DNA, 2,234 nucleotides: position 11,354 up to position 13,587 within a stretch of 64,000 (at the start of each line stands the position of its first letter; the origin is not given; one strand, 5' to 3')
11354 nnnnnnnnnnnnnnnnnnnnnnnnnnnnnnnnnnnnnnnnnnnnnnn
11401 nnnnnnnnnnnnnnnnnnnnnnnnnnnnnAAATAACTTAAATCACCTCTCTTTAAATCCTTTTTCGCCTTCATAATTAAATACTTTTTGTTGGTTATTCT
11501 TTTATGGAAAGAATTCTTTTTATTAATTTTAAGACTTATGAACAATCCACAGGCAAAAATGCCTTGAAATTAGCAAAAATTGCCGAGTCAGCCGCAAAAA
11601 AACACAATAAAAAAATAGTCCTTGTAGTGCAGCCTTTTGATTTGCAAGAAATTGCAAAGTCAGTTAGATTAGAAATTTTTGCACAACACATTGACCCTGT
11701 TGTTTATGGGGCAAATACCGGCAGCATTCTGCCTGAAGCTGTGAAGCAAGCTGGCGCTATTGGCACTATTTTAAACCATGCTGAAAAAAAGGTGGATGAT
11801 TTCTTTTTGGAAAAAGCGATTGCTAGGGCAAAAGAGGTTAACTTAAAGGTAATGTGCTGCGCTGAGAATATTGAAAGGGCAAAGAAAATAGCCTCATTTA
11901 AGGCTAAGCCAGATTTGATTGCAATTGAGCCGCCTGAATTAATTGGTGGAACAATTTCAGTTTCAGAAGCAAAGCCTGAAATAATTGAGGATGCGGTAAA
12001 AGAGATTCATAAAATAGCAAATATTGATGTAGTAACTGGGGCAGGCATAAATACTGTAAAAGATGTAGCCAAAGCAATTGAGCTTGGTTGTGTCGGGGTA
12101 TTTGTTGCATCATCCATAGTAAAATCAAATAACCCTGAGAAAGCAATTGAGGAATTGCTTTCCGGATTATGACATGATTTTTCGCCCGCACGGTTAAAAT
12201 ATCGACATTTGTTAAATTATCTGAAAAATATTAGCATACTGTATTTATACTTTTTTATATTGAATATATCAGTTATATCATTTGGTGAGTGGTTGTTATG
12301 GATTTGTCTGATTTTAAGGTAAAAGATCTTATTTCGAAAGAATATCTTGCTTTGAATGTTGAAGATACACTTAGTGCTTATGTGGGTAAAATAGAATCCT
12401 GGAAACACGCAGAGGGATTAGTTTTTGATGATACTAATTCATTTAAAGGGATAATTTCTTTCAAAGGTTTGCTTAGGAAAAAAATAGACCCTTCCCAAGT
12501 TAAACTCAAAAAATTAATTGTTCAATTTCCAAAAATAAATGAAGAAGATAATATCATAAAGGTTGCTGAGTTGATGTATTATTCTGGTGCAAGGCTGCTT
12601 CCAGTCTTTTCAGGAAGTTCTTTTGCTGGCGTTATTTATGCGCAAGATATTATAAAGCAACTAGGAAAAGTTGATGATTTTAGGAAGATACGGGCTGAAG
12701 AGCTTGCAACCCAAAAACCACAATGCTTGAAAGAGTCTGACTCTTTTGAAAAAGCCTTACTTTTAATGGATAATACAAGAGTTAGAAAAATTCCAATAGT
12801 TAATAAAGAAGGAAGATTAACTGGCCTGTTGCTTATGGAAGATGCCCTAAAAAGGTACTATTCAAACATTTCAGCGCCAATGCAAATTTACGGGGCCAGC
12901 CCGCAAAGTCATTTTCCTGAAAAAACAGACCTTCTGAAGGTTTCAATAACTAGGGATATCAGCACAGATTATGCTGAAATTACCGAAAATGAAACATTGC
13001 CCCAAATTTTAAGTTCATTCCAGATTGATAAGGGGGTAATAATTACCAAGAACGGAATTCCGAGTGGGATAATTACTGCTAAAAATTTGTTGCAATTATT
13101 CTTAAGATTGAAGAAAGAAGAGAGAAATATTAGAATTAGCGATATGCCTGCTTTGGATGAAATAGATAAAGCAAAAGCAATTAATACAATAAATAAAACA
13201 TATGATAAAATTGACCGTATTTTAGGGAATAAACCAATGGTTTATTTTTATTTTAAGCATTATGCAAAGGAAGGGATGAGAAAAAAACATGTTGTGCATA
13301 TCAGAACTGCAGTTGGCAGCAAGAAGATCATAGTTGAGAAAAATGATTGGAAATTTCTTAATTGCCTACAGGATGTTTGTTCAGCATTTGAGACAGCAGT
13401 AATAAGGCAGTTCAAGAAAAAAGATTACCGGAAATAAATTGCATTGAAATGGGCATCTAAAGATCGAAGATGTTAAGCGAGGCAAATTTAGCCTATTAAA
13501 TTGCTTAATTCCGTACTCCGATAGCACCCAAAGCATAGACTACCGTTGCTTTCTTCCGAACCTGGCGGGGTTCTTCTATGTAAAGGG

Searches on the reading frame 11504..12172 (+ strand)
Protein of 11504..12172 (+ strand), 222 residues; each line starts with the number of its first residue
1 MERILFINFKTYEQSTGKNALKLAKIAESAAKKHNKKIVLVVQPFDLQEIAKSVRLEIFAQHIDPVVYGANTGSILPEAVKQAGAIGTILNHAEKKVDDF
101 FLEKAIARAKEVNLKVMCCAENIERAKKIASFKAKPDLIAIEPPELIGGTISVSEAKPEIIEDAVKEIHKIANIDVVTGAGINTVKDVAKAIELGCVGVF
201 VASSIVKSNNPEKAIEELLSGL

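Call 3: search_protein_families(library=pfam, proteins=[window:11504-12172:+], max_evalue=0.01)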
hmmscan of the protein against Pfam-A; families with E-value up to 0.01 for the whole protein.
window:11504-12172:+ (222 aa): 7 families
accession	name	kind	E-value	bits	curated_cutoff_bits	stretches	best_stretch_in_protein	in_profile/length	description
PF00121.24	TIM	-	9.1e-30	104.4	20.1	1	4-213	2-240/245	Triosephosphate isomerase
PF05690.20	ThiG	-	2.9e-06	27.2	23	1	164-213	166-215/247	Thiazole biosynthesis protein ThiG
PF00977.27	His_biosynth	-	3.7e-05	23.7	23.6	1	155-209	55-109/228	Histidine biosynthesis protein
PF00218.27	IGPS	-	0.00039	20.1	27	1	97-218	142-254/254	Indole-3-glycerol phosphate synthase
PF00290.26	Trp_syntA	-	0.00063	19.2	27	1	149-209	174-233/259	Tryptophan synthase alpha chain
PF03060.21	NMO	-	0.0034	17.3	28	1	104-206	127-226/331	Nitronate monooxygenase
PF15975.10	Flot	-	0.0038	17.7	27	1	153-189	50-88/124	Flotillin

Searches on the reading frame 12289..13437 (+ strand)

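Call 3: search_protein_families(library=pfam, proteins=[window:12289-13437:+], max_evalue=0.01)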
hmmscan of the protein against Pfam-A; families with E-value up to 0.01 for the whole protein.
window:12289-13437:+ (382 aa): 1 family
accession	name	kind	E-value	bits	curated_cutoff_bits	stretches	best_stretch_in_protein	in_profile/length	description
PF00571.33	CBS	-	9.6e-21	74.3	24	1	137-190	2-55/57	CBS domain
